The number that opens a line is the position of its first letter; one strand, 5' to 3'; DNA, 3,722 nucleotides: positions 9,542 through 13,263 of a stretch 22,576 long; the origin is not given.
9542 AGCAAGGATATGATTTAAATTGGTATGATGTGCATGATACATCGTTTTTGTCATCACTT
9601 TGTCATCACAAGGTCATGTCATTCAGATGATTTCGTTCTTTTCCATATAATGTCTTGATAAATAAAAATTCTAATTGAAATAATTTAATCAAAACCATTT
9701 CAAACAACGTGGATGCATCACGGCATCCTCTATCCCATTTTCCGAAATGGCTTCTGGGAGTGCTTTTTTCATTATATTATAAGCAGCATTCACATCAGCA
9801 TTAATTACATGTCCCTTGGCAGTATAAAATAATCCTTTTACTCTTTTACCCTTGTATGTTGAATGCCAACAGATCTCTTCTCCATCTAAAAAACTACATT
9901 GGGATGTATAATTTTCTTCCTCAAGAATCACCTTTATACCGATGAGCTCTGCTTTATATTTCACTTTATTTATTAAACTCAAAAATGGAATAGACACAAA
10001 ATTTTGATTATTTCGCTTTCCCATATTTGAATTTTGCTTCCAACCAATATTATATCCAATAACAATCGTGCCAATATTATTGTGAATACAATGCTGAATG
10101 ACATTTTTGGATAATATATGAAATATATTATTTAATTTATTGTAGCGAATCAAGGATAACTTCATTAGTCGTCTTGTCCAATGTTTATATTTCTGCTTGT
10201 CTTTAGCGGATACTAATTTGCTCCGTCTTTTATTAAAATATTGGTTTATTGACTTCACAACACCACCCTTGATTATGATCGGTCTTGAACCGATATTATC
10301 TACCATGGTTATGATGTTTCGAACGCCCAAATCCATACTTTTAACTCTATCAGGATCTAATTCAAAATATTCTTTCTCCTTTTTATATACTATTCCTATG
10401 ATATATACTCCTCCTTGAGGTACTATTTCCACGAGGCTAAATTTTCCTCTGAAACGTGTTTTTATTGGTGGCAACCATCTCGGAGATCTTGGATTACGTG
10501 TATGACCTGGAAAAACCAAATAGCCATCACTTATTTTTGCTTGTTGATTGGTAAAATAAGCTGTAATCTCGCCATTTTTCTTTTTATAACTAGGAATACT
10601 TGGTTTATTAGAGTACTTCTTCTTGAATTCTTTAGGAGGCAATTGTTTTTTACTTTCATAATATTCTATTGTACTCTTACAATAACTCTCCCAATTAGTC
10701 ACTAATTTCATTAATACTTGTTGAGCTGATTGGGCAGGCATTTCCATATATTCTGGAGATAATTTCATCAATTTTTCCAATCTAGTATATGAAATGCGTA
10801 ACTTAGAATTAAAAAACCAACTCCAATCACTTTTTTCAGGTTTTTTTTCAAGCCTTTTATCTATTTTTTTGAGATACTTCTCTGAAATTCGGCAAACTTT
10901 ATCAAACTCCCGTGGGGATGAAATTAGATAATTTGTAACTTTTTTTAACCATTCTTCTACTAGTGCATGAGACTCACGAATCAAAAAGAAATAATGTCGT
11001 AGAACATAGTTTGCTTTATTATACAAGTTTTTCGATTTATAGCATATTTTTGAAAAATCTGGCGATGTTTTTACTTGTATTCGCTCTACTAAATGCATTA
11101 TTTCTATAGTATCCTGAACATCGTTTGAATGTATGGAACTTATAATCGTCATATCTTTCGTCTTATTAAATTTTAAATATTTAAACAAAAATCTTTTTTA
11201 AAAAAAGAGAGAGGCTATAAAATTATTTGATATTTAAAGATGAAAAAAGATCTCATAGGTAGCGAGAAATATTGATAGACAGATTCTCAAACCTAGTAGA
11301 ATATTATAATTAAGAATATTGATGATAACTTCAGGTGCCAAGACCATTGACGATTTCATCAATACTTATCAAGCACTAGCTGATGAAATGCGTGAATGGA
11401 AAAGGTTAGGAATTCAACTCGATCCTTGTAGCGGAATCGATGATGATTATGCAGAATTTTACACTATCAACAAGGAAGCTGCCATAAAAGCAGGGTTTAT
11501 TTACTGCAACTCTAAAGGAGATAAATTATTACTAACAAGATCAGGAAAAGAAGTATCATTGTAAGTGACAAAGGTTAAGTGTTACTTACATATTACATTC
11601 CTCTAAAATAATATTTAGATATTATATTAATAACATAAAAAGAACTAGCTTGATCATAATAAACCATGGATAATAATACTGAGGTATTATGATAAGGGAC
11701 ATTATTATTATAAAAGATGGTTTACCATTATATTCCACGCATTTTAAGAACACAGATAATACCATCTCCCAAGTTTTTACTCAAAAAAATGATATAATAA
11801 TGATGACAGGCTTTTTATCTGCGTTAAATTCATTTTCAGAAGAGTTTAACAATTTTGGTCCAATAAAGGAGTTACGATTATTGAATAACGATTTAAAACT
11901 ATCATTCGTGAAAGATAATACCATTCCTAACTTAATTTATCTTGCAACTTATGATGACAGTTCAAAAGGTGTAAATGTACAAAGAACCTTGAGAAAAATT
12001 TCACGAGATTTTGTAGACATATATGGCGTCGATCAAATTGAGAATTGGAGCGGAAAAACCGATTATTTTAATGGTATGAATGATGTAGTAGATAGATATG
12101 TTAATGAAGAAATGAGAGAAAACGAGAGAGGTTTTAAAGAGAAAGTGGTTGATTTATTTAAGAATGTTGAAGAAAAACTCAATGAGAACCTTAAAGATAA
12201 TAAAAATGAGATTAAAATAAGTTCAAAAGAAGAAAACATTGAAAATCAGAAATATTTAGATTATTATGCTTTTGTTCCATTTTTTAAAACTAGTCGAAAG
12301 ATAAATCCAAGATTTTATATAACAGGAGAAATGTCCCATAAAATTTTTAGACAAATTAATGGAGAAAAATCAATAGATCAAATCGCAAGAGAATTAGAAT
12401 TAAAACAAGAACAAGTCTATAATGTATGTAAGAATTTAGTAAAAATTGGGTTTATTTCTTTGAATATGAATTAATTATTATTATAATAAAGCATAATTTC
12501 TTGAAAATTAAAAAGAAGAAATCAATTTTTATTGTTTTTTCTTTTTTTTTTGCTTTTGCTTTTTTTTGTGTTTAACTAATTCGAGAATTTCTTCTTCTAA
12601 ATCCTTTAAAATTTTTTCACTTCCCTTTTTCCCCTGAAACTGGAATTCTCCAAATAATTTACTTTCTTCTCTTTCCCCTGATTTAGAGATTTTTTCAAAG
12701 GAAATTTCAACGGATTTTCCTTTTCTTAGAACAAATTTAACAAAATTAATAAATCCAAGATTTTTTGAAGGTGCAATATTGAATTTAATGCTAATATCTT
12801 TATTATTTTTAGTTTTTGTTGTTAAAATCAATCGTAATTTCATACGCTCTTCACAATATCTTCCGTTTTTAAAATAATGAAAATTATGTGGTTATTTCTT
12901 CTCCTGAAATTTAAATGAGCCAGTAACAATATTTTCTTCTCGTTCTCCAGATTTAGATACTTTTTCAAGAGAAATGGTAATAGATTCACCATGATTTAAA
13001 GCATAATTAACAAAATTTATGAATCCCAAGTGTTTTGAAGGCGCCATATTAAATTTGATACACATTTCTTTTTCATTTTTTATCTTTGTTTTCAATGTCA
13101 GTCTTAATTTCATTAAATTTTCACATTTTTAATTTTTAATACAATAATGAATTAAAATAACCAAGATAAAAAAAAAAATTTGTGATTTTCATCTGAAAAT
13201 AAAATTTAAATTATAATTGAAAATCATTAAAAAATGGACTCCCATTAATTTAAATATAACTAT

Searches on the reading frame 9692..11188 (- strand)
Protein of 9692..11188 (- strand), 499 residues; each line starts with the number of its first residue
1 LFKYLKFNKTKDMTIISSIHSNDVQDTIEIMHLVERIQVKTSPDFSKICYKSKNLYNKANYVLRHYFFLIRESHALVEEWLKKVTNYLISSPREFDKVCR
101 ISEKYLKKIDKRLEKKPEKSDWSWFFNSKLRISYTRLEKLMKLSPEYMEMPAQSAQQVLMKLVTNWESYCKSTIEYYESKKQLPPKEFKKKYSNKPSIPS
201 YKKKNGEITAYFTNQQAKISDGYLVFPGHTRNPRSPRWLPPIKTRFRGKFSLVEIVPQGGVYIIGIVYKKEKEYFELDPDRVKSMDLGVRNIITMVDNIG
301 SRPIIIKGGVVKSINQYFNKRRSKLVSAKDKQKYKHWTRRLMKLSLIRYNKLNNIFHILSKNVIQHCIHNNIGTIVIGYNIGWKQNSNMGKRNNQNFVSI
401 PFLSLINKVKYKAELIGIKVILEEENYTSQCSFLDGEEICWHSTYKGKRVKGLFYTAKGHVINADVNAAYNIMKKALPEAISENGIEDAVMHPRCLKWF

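Call 15: search_protein_families(library=ncbifam, proteins=[window:9692-11188:-], max_evalue=0.1)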
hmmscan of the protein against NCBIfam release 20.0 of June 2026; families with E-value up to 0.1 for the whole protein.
window:9692-11188:- (499 aa): 3 families
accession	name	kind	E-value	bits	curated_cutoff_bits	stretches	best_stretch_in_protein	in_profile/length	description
NF040570.1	guided_TnpB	subfamily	4.7e-44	151.2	100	1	108-475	43-389/389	RNA-guided endonuclease TnpB family protein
TIGR01766.2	TIGR01766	domain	4.8e-15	55.8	32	1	350-429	3-82/82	IS200/IS605 family accessory protein TnpB-related protein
NF049972.1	CRISPR_Cas12f2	exception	1.3e-10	40.7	450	1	278-477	324-520/524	type V CRISPR-associated effector Cas12f2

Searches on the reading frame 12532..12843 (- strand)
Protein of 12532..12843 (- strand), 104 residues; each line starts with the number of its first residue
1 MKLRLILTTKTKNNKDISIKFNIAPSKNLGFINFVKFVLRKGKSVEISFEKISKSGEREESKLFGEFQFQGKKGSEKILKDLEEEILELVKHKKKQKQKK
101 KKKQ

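Call 15: search_protein_families(library=ncbifam, proteins=[window:12532-12843:-], max_evalue=0.1)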
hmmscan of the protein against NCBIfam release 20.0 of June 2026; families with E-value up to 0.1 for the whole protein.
window:12532-12843:- (104 aa): 0 families

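Call 38: search_protein_families(library=pfam, proteins=[window:12532-12843:-], max_evalue=1)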
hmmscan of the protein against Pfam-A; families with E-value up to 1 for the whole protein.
window:12532-12843:- (104 aa): 1 family
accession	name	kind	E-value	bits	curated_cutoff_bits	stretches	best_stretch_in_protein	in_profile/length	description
PF25243.1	WAV3_C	-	0.2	11.9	39.1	1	72-99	48-75/76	E3 ubiquitin-protein ligase WAV3-like, C-terminal domain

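Call 46: find_homologous_proteins(query=window:12568-12843:-, max_evalue=0.01)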
Query seq(92 aa) (92 aa): 177 proteins with E <= 0.01 among 182 candidates; the best 120 are listed.
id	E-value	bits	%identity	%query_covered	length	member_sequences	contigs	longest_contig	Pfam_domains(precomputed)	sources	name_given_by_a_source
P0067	2.8e-48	179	100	100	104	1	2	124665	-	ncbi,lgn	ncbi:MAG: hypothetical protein ACFFBP_01660 [Promethearchaeota archaeon]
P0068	4.7e-34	133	73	100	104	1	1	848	-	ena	-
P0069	1.8e-33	132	77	96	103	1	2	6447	-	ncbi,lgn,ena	-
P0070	6.3e-31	123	68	100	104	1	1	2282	-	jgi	-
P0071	2.3e-30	122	70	100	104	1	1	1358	-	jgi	jgi:hypothetical protein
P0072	3.3e-28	115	64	100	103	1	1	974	-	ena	-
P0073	2.3e-27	112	62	65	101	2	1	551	-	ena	-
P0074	5.9e-27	111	68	83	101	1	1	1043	-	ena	-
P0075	6.9e-27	111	68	77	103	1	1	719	-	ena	-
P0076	9.2e-27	110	63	65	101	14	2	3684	-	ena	-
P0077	1.7e-26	109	66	96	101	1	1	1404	-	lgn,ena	-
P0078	2.0e-26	109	65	96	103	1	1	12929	-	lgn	-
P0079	2.0e-26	109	63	65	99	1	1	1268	-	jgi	-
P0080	2.6e-26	109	62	65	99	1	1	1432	-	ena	-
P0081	5.7e-26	108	67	91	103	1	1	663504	-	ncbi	ncbi:MAG: hypothetical protein ACFFAS_01635 [Promethearchaeota archaeon]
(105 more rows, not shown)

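Call 49: search_solved_structures(query=A4, max_evalue=10, show_alignments=3)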
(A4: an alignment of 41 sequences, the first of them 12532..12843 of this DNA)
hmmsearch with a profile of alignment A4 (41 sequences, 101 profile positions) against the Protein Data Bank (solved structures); distinct sequences matched with E-value up to 10: 1.
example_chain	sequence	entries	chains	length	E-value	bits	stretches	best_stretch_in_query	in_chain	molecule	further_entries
8snb_1K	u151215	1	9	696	4.8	10.3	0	44-92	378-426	Coiled-coil domain-containing protein 81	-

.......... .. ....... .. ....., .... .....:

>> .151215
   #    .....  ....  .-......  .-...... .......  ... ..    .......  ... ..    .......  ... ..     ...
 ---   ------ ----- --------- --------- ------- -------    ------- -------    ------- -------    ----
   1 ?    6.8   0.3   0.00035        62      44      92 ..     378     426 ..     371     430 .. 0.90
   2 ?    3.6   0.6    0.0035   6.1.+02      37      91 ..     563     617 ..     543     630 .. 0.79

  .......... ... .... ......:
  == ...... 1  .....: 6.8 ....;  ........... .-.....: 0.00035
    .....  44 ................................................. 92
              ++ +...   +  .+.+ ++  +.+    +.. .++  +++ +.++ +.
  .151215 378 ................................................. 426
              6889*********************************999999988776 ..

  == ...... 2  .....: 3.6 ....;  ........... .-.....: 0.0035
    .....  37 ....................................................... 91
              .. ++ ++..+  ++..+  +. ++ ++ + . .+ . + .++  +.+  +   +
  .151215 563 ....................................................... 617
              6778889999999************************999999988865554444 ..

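Call 53: predict_structure(alignment_id=A4)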
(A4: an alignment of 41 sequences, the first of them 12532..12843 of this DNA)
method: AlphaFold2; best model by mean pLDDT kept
length: 104 residues; sequences in the alignment: 41
mean_pLDDT: 89.0   pTM: 0.70
mean pLDDT of the five models: 89.0, 78.0, 77.9, 74.7, 67.0
residues with pLDDT >= 90: 50; 70-90: 53; 50-70: 1; < 50: 0
segments of 3 or more residues with pLDDT < 50: none
pLDDT, mean of each block of 10 residues (from residue 1): 89 95 92 92 87 90 84 90 92 87 72
secondary structure, 60 per line:
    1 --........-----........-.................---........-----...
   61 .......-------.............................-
elements in order: E3-10 E16-23 H25-41 E45-52 E58-67 H75-103

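Call 55: fold_search(model_id=the predicted structure, library=pdb)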
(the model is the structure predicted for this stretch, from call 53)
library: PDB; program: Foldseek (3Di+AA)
matches with E <= 10: 542; with E <= 0.001: 0
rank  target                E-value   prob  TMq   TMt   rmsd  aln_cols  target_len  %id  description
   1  7st9_E                2.8e-01  0.28  0.18  0.07  14.2        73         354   12  Open state of Rad24-RFC:9-1-1 bound to a 5' ss/dsDNA junction (released 2022-03-23)
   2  7a6p_A                3.9e-01  0.15  0.24  0.17  16.1       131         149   14  Structural determinants underlying the adduct lifetime in a short LOV protein PpSB2-LOV (released 2021-03-10)
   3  1k50_A                4.1e-01  0.33  0.20  0.29  12.6        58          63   12  A V49A Mutation Induces 3D Domain Swapping in the B1 Domain of Protein L from Peptostreptococcus magnus (released 2001-12-05)
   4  4hkz_E                6.0e-01  0.28  0.20  0.30  12.4        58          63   10  Trastuzumab Fab complexed with Protein L and Protein A fragments (released 2013-10-09)
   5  9rtt_V                6.0e-01  0.18  0.25  0.12  14.2       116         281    5  Activated Elongation Complex with IWS1 and ELOF1 (released 2025-09-03)
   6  6yxx_BN               6.8e-01  0.14  0.17  0.14  10.1        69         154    6  State A of the Trypanosoma brucei mitoribosomal large subunit assembly intermediate (released 2020-10-14)
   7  8a36_A                6.8e-01  0.10  0.16  0.14  12.6        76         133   12  Crystal structure of PpSB1-LOV-K117E mutant (dark state), monoclinic form (released 2023-07-05)
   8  4hhd_A                6.8e-01  0.10  0.21  0.15  18.0       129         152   13  2.75 Angstrom resolution crystal structure of the A. thaliana LOV2 domain with an extended N-terminal A' helix (cryo d (released 2013-10-09)
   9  3hoy_A                6.8e-01  0.09  0.16  0.02  17.5        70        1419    8  Complete RNA polymerase II elongation complex VI (released 2009-07-28)
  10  6qqk                  7.3e-01  0.16  0.23  0.24  12.1        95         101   13  Room temperature structure of blue light-irradiated AtPhot2LOV2 recorded after an accumulated dose of 34 kGy (released 2019-06-19)
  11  3pgz_A                7.7e-01  0.18  0.24  0.23   9.4        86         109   13  Crystal structure of a single strand binding protein (SSB) from bartonella henselae (released 2010-12-22)
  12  1kh0_A                8.2e-01  0.21  0.20  0.29  11.3        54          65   11  Accurate Computer Base Design of a New Backbone Conformation in the Second Turn of Protein L (released 2002-01-23)
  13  2lgy_MODEL_1_A        8.2e-01  0.15  0.18  0.20  13.4        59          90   12  Ubiquitin-like domain from HOIL-1 (released 2012-06-20)
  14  5ot2_A                8.8e-01  0.11  0.20  0.02  17.1        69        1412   10  RNA polymerase II elongation complex in the presence of 3d-Napht-A (released 2017-11-01)
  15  7r4s_B                8.8e-01  0.08  0.16  0.14  12.6        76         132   12  Crystal structure of PpSB1-LOV-I48T mutant (dark state) (released 2022-12-21)
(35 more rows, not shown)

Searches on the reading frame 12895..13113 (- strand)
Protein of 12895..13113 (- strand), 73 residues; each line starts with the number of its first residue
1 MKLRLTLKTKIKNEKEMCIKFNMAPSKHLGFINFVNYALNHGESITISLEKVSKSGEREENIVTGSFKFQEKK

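Call 38: search_protein_families(library=pfam, proteins=[window:12895-13113:-], max_evalue=1)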
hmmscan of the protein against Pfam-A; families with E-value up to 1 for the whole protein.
window:12895-13113:- (73 aa): 1 family
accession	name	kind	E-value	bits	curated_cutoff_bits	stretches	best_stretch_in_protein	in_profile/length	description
PF24533.1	Tri-helical_Ada2b_C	-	0.046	14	27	1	12-30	5-23/55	Ada2b-like, C-terminal tri-helical domain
